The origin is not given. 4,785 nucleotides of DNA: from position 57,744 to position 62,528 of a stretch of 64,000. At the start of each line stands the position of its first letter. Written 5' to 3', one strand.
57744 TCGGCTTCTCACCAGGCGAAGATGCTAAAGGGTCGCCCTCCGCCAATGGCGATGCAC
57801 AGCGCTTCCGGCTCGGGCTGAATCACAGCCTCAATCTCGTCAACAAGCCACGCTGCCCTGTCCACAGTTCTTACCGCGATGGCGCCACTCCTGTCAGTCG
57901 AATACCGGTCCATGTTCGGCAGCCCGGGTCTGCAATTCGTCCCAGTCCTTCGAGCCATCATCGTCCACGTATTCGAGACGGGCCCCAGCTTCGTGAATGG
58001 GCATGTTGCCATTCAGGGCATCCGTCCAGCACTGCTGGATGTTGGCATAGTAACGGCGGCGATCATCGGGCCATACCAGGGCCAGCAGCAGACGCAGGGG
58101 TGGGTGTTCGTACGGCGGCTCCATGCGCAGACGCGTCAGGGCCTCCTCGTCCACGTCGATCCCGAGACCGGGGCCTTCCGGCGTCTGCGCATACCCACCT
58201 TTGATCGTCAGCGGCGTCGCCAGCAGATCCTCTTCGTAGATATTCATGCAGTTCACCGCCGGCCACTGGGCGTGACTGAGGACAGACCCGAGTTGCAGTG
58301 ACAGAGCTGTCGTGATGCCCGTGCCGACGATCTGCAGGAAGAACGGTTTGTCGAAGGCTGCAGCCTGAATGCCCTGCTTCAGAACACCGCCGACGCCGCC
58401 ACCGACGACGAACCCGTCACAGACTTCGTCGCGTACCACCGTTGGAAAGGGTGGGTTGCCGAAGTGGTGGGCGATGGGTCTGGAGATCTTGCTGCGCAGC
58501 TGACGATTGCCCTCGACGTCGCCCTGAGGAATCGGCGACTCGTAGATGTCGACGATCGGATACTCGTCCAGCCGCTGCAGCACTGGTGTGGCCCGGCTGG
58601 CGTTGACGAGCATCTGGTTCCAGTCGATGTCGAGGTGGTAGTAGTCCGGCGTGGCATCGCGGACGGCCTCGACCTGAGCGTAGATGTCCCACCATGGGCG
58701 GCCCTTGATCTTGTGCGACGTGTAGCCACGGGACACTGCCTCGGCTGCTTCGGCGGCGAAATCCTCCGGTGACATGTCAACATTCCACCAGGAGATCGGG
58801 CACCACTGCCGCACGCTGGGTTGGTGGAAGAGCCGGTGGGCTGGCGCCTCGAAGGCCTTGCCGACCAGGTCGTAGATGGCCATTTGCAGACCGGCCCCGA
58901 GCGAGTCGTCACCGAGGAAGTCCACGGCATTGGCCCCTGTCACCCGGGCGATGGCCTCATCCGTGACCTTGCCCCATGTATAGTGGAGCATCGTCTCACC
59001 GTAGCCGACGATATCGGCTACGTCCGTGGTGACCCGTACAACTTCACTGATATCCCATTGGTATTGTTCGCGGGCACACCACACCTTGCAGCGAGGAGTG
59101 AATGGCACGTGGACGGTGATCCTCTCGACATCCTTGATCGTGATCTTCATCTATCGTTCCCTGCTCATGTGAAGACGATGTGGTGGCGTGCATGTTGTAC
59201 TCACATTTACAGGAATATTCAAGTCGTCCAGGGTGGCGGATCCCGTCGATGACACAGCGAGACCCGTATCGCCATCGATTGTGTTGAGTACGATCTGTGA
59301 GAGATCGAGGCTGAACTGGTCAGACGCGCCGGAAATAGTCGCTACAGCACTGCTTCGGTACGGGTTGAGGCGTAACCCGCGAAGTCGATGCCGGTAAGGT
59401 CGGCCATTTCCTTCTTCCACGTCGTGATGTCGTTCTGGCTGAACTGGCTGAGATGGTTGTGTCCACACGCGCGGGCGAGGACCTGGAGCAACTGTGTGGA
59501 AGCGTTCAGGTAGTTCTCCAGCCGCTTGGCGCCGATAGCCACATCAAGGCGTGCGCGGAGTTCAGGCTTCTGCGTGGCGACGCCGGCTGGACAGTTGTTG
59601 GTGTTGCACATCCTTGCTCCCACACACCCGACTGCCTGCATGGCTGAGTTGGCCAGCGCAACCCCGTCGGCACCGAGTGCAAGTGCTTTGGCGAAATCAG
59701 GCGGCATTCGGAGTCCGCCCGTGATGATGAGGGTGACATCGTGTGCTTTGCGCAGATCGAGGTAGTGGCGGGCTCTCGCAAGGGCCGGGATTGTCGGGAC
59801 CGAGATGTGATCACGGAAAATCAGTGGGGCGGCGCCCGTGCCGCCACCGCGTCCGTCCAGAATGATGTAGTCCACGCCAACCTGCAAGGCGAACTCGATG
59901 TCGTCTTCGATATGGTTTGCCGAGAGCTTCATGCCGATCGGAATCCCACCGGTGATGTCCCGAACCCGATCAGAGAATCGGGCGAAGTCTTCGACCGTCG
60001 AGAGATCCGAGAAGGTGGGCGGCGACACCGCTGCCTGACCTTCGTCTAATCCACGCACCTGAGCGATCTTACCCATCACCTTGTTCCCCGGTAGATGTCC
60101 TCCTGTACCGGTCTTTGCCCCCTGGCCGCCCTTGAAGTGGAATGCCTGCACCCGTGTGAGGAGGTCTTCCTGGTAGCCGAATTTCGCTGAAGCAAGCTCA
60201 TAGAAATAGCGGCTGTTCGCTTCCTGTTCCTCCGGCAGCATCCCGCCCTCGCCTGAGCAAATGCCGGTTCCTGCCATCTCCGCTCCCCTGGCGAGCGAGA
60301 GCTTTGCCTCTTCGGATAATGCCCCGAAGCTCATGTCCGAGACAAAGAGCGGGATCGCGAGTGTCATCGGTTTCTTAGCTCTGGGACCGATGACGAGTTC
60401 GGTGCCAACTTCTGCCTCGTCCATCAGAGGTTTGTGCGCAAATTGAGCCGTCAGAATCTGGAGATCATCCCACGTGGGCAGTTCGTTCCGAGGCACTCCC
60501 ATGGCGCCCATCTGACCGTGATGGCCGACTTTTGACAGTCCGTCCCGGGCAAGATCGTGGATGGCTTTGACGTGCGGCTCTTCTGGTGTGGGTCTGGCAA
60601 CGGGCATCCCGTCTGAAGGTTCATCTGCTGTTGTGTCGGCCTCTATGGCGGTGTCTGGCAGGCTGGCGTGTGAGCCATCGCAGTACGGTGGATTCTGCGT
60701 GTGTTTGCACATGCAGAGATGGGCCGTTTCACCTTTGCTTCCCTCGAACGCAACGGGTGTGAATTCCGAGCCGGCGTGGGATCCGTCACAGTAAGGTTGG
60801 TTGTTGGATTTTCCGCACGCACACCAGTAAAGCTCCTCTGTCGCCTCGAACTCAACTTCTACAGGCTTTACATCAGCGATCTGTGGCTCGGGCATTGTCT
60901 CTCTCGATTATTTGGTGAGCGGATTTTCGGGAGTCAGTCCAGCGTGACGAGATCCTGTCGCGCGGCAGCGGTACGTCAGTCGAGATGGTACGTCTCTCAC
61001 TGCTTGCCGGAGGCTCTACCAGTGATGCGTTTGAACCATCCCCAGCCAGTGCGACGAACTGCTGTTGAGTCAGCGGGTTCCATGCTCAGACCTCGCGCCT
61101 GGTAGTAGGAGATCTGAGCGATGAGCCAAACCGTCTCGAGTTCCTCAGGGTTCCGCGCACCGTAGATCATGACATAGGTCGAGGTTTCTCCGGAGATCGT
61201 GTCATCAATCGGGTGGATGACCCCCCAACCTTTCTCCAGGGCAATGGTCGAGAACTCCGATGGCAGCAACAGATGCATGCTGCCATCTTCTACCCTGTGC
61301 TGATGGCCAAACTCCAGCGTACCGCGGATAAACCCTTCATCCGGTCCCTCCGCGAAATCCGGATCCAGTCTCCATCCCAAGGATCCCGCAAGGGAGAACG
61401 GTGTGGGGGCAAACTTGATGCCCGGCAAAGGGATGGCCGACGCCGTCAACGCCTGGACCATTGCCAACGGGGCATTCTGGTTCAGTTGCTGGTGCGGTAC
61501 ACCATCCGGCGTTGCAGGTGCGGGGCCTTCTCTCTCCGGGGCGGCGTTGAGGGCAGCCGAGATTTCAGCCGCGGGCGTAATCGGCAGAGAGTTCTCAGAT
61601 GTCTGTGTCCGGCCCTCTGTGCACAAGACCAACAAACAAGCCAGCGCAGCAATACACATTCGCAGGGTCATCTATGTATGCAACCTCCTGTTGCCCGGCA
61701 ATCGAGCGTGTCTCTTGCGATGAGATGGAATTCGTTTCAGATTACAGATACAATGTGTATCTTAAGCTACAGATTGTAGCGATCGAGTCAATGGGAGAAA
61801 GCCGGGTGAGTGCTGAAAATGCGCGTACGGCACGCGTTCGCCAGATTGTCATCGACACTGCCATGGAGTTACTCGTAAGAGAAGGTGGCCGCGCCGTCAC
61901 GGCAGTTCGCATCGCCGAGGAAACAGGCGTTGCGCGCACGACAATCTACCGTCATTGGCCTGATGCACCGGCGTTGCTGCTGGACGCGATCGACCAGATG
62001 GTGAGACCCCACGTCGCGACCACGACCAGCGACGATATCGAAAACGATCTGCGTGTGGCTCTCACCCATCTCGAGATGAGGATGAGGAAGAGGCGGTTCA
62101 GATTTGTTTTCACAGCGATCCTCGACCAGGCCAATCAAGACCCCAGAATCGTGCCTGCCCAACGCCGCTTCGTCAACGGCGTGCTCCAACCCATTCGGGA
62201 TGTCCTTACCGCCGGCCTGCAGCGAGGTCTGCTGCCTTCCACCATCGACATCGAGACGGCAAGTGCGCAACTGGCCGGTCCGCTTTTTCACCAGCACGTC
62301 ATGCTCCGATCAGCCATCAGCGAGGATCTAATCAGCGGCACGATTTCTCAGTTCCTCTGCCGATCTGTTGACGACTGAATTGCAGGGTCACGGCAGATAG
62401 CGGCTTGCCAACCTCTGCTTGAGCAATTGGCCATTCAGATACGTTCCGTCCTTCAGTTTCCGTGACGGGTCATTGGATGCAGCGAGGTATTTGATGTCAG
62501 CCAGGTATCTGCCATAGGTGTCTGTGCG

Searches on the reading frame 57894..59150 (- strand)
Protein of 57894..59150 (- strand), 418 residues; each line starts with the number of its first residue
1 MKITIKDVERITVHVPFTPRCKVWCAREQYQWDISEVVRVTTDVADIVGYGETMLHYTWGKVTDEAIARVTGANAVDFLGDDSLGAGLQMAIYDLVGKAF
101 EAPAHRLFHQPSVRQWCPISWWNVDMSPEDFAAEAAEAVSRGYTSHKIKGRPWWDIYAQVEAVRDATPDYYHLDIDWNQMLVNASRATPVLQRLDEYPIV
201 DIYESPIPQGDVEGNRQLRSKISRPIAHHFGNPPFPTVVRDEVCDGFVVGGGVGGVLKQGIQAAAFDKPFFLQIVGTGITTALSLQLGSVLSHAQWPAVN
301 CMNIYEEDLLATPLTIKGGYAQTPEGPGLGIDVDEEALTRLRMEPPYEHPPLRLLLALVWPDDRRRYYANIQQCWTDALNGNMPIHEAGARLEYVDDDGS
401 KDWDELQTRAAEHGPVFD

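Call 49: search_protein_families(library=pfam, proteins=[window:57894-59150:-], max_evalue=0.1)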
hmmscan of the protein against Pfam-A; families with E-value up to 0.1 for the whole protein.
window:57894-59150:- (418 aa): 1 family
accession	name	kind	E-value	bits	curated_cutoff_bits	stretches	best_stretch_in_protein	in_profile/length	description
PF13378.12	MR_MLE_C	-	1e-26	94.4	29.4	1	131-337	2-219/219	Enolase C-terminal domain-like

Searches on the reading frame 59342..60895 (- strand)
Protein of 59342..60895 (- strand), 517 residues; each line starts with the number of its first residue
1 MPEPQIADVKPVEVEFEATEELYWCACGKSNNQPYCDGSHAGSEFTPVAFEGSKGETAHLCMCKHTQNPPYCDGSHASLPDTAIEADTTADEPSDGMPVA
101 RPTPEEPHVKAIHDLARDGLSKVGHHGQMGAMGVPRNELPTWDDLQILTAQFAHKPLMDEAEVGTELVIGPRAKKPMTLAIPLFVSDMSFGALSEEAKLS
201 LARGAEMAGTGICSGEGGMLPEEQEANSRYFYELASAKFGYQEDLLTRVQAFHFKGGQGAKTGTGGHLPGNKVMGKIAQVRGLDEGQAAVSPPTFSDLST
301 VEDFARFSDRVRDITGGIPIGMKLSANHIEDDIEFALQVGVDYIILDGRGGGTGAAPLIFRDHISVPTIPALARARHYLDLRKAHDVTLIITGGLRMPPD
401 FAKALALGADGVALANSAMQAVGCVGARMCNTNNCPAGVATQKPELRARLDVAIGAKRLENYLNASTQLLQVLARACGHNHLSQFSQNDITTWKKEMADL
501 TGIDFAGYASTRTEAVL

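Call 49: search_protein_families(library=pfam, proteins=[window:59342-60895:-], max_evalue=0.1)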
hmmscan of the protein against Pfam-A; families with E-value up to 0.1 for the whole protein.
window:59342-60895:- (517 aa): 6 families
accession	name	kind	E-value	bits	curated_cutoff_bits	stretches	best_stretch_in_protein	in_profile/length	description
PF01645.23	Glu_synthase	-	1.9e-90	304.1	20.4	1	169-479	54-368/369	Conserved region in glutamate synthase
PF09360.15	zf-CDGSH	-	9.5e-18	64.6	29.5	2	13-41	19-48/48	Iron-binding zinc finger CDGSH type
PF01070.24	FMN_dh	-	4.4e-08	33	24.9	1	330-428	229-315/350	FMN-dependent dehydrogenase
PF00478.31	IMPDH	-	0.0017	17.9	25.6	1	364-414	188-235/345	IMP dehydrogenase / GMP reductase domain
PF03060.21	NMO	-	0.0049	16.7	28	1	335-416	151-223/331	Nitronate monooxygenase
PF05690.20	ThiG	-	0.065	13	23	1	382-420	171-208/247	Thiazole biosynthesis protein ThiG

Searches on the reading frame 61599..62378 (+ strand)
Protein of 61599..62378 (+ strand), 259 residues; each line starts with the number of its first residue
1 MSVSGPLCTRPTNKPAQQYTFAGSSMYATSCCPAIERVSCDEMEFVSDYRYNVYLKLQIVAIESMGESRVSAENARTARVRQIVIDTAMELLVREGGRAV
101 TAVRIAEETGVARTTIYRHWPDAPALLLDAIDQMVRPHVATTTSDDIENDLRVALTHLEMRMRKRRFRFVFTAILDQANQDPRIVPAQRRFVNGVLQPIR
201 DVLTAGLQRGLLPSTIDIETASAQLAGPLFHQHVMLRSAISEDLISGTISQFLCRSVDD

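Call 81: search_protein_families(library=pfam, proteins=[window:61599-62378:+], max_evalue=0.001)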
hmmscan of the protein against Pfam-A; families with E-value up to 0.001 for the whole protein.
window:61599-62378:+ (259 aa): 3 families
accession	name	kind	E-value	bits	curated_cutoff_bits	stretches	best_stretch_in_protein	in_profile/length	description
PF16859.10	TetR_C_11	-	5.8e-13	49.6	32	1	145-248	5-109/113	Tetracyclin repressor-like, C-terminal domain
PF00440.29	TetR_N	-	5e-09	36.2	24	1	85-127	2-44/47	Bacterial regulatory proteins, tetR family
PF02796.21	HTH_7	-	0.00015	22.3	23.8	1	101-122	23-44/45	Helix-turn-helix domain of resolvase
